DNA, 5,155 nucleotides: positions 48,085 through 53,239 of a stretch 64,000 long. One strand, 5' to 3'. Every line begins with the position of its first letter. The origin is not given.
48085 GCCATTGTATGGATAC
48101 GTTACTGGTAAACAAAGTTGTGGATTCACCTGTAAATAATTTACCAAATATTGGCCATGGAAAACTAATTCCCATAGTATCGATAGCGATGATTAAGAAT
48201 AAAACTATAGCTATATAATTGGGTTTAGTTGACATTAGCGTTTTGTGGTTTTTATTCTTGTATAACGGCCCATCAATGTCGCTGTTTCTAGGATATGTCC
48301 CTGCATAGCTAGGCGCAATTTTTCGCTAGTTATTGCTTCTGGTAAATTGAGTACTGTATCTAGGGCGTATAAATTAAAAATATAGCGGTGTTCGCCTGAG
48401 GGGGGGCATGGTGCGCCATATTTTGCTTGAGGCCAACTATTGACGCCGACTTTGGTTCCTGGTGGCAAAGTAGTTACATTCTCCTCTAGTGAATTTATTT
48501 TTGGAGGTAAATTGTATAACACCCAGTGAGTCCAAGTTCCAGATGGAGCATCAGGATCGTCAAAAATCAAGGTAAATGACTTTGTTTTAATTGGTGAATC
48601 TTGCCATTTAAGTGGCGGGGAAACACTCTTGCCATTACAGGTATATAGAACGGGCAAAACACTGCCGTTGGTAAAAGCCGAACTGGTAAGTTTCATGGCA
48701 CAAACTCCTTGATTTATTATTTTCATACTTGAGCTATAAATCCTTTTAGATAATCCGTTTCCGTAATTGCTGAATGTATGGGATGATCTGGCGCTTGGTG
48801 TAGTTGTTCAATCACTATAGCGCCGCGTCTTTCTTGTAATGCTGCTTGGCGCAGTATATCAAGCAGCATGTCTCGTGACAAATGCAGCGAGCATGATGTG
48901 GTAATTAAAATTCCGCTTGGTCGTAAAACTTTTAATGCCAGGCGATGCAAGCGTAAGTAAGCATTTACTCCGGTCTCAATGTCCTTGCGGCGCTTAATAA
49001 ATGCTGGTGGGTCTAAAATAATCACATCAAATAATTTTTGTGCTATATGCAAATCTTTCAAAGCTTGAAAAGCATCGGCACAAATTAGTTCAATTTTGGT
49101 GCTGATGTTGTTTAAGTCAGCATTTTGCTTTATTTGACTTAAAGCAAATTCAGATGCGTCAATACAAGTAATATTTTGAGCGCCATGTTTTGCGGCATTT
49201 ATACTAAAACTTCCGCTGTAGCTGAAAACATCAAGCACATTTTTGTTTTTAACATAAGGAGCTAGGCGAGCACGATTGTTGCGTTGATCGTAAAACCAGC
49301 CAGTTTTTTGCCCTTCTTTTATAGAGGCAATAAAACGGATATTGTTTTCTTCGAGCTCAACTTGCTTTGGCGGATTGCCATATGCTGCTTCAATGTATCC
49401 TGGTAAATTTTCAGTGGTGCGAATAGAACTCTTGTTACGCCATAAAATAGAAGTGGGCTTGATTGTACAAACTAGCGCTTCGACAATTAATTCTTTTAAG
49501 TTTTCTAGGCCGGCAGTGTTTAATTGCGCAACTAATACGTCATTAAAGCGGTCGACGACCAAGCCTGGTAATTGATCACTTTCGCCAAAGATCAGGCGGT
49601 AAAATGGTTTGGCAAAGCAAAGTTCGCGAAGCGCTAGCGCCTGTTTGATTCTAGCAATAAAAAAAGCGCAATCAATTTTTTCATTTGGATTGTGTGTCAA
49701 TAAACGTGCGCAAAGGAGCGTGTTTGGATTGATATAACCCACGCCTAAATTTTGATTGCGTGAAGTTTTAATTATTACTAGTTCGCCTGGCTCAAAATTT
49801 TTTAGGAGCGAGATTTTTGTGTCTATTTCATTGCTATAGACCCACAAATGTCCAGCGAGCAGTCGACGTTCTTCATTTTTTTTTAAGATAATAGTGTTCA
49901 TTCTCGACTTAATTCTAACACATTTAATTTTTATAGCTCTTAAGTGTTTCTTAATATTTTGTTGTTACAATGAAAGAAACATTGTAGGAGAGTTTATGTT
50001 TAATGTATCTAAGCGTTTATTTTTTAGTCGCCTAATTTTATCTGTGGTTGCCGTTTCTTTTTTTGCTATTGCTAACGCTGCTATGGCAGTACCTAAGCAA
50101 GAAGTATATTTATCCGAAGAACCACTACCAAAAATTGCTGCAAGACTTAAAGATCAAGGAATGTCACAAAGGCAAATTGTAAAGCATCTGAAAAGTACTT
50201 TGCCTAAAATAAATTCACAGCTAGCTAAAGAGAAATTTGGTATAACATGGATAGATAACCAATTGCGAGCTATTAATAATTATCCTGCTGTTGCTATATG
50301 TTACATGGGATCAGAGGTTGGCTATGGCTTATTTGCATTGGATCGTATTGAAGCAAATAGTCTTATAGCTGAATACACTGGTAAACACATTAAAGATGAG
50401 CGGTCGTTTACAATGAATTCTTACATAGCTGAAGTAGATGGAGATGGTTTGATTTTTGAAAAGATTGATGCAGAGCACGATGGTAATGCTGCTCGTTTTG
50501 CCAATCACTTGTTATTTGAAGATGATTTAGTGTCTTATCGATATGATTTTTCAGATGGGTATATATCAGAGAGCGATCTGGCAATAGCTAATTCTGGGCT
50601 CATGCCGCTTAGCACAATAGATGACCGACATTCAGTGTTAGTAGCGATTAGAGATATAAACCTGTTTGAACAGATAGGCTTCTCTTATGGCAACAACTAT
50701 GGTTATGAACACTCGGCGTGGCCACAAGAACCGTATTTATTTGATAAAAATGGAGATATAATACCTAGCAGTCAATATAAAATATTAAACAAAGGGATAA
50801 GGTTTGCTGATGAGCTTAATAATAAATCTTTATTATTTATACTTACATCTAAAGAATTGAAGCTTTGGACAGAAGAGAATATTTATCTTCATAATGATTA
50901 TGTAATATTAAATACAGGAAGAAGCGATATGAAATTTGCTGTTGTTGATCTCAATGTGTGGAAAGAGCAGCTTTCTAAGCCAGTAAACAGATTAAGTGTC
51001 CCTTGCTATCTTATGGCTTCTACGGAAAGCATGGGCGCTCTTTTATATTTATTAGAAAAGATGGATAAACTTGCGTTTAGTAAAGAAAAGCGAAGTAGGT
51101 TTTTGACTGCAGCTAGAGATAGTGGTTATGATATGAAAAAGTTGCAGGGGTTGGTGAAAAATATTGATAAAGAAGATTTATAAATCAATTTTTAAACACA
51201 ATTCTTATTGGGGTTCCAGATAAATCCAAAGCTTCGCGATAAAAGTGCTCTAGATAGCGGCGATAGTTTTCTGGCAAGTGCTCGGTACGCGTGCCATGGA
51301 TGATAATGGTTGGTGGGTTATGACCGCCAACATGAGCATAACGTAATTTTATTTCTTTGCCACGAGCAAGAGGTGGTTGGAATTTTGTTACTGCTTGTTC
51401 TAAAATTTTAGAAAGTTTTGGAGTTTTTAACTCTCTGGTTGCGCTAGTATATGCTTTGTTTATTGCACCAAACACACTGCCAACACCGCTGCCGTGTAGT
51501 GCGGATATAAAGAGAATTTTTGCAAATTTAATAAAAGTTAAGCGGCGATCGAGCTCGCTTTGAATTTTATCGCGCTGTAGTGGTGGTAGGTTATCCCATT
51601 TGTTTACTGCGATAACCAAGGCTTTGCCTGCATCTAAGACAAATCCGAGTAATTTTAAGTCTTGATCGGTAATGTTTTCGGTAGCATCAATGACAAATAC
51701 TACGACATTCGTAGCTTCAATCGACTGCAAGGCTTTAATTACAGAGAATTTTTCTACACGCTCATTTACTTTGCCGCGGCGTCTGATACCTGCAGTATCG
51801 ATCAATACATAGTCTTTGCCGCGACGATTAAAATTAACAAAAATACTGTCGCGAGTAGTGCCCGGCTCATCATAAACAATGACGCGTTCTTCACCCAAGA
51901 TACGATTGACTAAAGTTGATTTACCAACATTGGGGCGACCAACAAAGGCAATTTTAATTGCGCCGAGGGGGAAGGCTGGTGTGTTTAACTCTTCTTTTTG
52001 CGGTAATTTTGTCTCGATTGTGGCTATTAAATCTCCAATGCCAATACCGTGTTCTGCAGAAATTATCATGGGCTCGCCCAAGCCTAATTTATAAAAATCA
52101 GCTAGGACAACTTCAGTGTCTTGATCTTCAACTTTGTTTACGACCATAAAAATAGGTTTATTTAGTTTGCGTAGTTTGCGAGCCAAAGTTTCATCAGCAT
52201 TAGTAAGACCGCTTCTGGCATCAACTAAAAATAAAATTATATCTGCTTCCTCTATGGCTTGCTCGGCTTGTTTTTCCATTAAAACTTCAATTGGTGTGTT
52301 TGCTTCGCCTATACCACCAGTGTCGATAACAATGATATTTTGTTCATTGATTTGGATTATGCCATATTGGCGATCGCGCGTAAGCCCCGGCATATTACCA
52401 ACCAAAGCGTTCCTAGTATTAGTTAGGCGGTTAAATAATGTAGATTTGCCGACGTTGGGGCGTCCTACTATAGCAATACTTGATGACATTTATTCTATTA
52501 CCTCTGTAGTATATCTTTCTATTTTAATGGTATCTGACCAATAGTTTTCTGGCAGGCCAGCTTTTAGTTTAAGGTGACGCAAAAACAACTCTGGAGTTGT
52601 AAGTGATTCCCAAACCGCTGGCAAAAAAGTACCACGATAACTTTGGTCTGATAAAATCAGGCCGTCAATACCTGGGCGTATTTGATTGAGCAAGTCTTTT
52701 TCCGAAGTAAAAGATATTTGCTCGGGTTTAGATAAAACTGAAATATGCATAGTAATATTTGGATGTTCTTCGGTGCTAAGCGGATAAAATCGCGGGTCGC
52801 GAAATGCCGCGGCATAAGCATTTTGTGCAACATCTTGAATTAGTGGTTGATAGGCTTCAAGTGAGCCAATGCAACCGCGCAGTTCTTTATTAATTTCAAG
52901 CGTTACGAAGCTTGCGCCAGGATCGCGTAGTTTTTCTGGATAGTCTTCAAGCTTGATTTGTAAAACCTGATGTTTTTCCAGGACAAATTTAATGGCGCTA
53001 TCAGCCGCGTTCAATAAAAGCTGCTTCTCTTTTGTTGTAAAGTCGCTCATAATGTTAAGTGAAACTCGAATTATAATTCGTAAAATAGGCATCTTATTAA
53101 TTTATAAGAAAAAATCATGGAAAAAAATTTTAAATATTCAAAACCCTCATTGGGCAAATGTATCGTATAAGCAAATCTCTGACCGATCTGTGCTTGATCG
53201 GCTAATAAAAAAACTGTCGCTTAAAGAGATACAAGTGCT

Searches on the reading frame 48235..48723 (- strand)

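Call 33: search_protein_families(library=pfam, proteins=[window:48235-48723:-], max_evalue=0.00001)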
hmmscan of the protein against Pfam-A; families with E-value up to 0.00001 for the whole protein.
window:48235-48723:- (162 aa): 1 family
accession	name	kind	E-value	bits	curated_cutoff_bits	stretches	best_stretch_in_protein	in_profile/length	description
PF01161.25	PBP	-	3.3e-41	141.2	24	1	23-154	2-135/135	Phosphatidylethanolamine-binding protein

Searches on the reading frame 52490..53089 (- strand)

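Call 33: search_protein_families(library=pfam, proteins=[window:52490-53089:-], max_evalue=0.00001)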
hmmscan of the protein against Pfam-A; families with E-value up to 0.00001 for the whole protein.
window:52490-53089:- (199 aa): 1 family
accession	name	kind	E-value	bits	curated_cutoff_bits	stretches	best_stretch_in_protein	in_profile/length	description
PF01871.22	AMMECR1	-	1.1e-48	165.4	25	1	28-197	3-167/168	AMMECR1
